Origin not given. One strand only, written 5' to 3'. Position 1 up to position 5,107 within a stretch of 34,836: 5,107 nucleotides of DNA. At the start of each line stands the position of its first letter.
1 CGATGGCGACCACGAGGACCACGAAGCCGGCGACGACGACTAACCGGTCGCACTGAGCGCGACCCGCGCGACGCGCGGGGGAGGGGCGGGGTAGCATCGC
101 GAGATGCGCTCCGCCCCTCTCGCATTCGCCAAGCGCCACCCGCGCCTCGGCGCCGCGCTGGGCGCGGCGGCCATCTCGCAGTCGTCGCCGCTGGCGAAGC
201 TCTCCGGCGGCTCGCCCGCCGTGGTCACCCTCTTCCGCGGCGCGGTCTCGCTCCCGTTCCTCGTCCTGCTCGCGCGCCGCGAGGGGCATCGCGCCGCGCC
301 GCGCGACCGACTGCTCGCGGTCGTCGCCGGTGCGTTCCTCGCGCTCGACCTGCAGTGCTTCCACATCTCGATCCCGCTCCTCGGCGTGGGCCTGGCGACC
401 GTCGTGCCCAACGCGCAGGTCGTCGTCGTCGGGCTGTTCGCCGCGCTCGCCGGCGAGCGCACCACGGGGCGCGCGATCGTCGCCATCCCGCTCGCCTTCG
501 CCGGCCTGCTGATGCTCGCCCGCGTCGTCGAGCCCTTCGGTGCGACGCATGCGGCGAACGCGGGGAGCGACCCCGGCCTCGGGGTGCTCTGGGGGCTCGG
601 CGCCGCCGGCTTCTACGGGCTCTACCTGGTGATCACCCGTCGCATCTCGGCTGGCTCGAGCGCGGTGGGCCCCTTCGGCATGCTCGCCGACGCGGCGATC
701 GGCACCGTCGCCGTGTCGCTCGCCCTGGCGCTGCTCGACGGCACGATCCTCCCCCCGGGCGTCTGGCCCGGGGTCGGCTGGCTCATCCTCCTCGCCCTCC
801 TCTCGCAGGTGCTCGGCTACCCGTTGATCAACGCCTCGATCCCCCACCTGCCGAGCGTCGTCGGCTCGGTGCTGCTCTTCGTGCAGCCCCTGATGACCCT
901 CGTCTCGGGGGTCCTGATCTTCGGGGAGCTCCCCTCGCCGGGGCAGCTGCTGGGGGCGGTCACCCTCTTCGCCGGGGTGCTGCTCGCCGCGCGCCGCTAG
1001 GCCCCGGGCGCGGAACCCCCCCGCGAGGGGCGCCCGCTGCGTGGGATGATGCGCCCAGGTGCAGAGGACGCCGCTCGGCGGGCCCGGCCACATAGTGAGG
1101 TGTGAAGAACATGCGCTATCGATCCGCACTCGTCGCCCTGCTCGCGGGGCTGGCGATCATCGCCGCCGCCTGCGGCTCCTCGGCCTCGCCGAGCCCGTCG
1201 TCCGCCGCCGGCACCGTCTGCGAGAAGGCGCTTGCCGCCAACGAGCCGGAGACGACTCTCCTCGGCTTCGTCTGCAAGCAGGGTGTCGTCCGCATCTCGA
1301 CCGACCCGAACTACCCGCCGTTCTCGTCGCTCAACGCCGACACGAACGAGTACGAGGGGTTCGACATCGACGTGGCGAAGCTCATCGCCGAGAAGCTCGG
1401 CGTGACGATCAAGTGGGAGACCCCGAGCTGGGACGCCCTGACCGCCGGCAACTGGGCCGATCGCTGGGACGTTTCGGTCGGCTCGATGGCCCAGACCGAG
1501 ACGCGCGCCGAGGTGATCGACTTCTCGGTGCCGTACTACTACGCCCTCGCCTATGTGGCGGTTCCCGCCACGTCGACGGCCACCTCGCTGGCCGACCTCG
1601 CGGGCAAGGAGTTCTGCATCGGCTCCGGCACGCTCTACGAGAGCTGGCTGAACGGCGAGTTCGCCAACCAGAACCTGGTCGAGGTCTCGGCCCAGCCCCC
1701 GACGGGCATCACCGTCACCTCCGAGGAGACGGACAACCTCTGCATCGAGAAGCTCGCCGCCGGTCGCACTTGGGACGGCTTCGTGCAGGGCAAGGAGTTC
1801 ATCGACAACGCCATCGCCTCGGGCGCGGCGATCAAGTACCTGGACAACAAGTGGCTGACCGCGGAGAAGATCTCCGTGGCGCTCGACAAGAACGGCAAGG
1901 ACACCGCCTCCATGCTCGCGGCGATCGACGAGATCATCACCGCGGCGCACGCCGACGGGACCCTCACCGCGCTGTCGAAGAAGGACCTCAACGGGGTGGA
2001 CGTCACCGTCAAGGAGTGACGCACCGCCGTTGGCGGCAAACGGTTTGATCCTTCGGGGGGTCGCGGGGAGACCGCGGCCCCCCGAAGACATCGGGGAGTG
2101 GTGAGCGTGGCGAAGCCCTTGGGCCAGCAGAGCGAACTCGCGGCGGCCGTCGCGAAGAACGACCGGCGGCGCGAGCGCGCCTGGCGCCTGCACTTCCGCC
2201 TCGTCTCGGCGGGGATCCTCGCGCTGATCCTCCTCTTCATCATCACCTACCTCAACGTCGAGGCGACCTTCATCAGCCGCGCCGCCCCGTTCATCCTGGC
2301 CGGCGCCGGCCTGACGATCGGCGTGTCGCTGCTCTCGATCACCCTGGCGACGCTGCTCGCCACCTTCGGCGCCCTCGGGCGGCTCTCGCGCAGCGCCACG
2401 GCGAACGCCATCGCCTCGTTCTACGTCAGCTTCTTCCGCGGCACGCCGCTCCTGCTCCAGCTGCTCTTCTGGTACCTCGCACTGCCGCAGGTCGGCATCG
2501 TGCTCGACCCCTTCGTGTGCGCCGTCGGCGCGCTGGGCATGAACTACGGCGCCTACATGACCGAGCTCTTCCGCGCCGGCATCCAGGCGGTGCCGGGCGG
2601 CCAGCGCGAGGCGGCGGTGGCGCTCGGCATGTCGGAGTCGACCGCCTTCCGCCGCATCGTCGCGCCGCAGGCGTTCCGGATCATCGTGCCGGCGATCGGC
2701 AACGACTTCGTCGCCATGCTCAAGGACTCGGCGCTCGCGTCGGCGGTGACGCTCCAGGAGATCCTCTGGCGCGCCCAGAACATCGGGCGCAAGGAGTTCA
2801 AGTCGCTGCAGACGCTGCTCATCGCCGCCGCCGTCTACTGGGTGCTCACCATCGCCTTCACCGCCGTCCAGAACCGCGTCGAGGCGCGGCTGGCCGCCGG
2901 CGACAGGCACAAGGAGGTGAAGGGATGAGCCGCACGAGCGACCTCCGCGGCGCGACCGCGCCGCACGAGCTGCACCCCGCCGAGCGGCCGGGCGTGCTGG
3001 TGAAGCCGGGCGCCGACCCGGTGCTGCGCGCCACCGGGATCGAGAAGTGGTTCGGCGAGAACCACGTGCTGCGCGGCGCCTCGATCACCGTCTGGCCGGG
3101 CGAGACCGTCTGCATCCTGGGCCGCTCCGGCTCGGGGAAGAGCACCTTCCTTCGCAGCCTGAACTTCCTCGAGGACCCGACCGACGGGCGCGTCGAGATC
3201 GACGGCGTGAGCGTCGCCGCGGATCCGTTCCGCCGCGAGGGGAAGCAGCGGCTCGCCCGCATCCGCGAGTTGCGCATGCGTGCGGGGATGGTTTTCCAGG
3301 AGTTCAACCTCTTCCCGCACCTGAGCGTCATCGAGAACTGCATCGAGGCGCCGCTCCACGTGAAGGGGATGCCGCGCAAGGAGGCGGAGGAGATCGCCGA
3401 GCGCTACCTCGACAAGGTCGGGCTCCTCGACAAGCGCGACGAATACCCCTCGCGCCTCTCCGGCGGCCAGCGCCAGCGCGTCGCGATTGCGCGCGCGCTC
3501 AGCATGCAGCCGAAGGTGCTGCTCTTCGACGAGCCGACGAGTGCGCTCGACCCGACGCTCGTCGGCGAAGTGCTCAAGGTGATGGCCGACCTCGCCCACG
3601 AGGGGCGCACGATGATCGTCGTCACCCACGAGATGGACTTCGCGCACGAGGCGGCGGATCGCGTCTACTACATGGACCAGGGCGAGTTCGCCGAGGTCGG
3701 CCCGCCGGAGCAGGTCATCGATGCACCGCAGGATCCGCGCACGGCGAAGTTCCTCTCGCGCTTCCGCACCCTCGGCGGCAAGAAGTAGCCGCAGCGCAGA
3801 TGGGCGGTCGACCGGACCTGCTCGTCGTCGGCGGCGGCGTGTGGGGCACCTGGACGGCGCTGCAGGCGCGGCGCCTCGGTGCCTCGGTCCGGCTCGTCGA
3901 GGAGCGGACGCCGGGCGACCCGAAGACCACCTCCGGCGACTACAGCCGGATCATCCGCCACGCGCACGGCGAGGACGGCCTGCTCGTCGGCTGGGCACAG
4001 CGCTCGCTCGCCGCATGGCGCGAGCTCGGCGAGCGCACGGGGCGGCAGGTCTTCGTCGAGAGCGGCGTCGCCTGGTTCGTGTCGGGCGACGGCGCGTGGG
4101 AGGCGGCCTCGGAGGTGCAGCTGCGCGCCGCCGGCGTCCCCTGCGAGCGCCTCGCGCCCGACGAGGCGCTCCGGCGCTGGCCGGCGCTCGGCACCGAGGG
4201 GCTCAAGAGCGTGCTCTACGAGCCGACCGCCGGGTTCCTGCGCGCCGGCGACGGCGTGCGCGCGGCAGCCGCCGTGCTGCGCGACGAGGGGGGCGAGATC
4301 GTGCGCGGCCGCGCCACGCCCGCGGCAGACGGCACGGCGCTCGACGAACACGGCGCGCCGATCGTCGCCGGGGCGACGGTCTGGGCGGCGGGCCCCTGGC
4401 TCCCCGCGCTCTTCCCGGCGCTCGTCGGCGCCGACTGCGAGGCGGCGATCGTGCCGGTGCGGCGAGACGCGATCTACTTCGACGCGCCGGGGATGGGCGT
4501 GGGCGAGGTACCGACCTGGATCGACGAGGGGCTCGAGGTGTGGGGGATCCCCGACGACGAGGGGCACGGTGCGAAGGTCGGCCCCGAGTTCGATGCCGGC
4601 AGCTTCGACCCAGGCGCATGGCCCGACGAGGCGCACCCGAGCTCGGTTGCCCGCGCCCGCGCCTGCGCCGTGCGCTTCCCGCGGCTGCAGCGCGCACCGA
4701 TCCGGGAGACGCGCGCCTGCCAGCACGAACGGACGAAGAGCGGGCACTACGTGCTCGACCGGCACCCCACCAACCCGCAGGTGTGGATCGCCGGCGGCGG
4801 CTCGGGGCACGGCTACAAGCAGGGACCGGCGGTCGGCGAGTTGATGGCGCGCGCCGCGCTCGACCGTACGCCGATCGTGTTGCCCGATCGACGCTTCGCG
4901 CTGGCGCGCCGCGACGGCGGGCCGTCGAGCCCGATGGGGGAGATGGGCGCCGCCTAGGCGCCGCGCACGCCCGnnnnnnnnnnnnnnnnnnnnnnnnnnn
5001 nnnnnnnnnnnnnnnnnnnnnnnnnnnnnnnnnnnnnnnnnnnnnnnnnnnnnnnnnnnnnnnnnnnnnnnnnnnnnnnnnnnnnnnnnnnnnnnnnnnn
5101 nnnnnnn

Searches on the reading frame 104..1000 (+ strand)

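Call 16: search_protein_families(library=pfam, proteins=[window:104-1000:+], max_evalue=0.001)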
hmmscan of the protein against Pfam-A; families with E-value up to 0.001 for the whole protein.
window:104-1000:+ (298 aa): 1 family
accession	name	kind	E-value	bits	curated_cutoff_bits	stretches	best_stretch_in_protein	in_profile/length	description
PF00892.27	EamA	-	4.9e-19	69.4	28.2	2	159-295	2-133/135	EamA-like transporter family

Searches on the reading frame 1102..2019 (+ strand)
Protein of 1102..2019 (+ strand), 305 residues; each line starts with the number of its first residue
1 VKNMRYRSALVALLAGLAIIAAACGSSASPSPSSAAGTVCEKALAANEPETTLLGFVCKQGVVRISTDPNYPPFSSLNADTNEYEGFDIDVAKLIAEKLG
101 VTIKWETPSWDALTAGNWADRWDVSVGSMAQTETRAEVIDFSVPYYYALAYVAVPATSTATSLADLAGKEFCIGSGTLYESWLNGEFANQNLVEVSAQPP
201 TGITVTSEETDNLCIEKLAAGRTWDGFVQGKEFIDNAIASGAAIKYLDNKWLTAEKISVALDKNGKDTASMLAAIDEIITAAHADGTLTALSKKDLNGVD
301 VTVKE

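Call 16: search_protein_families(library=pfam, proteins=[window:1102-2019:+], max_evalue=0.001)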
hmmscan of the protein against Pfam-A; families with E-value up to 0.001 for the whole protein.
window:1102-2019:+ (305 aa): 2 families
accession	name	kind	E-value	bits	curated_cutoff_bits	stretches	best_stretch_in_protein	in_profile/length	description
PF00497.25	SBP_bac_3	-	9.9e-29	100.2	26.4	1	63-294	1-128/132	Bacterial extracellular solute-binding proteins, family 3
PF10613.14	Lig_chan-Glu_bd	-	6e-07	30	30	1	79-147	23-104/115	Ligated ion channel L-glutamate- and glycine-binding site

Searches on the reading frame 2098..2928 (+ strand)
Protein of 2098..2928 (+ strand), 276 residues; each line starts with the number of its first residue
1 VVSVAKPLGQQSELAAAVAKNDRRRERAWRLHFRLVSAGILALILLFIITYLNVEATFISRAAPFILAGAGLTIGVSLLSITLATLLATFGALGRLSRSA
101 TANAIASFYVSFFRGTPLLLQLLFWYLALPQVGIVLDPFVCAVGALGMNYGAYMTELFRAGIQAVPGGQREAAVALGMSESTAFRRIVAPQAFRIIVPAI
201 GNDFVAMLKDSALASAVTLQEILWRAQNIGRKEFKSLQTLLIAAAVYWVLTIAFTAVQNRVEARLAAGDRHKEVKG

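Call 16: search_protein_families(library=pfam, proteins=[window:2098-2928:+], max_evalue=0.001)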
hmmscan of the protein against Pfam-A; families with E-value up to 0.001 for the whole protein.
window:2098-2928:+ (276 aa): 1 family
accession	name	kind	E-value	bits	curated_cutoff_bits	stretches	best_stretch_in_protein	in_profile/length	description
PF00528.27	BPD_transp_1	-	1.7e-22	80.5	26.4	1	89-265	6-182/184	Binding-protein-dependent transport system inner membrane component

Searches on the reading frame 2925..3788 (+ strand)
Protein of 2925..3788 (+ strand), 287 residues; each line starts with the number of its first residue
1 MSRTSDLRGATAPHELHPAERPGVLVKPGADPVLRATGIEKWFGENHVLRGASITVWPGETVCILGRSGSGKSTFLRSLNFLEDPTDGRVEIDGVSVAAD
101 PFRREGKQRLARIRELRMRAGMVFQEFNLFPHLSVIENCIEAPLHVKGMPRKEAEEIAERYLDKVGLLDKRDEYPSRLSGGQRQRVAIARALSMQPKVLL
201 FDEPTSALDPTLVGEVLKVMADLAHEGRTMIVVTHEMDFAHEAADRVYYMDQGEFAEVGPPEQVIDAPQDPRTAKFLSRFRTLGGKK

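Call 16: search_protein_families(library=pfam, proteins=[window:2925-3788:+], max_evalue=0.001)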
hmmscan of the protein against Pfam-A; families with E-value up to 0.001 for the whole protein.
window:2925-3788:+ (287 aa): 4 families
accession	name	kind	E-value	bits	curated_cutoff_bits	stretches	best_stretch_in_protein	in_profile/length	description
PF00005.33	ABC_tran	-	9.6e-36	123.8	25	1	49-206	1-137/137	ABC transporter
PF13304.12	AAA_21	-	4.1e-12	47.2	27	1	164-236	224-299/304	AAA domain, putative AbiEii toxin, Type IV TA system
PF02463.25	SMC_N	-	7e-08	32.6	40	1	167-250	126-211/220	RecF/RecN/SMC N terminal domain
PF05729.18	NACHT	-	0.0006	20.1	26.7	0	61-80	2-21/167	NACHT domain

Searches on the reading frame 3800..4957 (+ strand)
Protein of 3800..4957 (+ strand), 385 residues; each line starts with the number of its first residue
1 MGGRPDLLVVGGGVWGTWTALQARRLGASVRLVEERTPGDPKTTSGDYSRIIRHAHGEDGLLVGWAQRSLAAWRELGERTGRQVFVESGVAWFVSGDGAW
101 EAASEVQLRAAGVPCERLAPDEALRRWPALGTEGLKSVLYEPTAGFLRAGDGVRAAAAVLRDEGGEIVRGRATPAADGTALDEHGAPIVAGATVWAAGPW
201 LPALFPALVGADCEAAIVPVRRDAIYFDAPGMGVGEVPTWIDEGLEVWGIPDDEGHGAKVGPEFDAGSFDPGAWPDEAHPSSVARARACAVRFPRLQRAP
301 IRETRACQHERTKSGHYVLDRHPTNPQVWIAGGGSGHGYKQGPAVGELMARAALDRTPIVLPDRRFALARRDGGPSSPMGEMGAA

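Call 16: search_protein_families(library=pfam, proteins=[window:3800-4957:+], max_evalue=0.001)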
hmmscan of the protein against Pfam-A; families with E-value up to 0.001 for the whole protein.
window:3800-4957:+ (385 aa): 2 families
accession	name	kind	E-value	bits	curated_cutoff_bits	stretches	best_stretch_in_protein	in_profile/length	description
PF01266.30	DAO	-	1.2e-40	140.5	27.9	1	6-351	1-352/353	FAD dependent oxidoreductase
PF12831.13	FAD_oxidored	-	2.1e-05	24.4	27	1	6-36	1-31/416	FAD dependent oxidoreductase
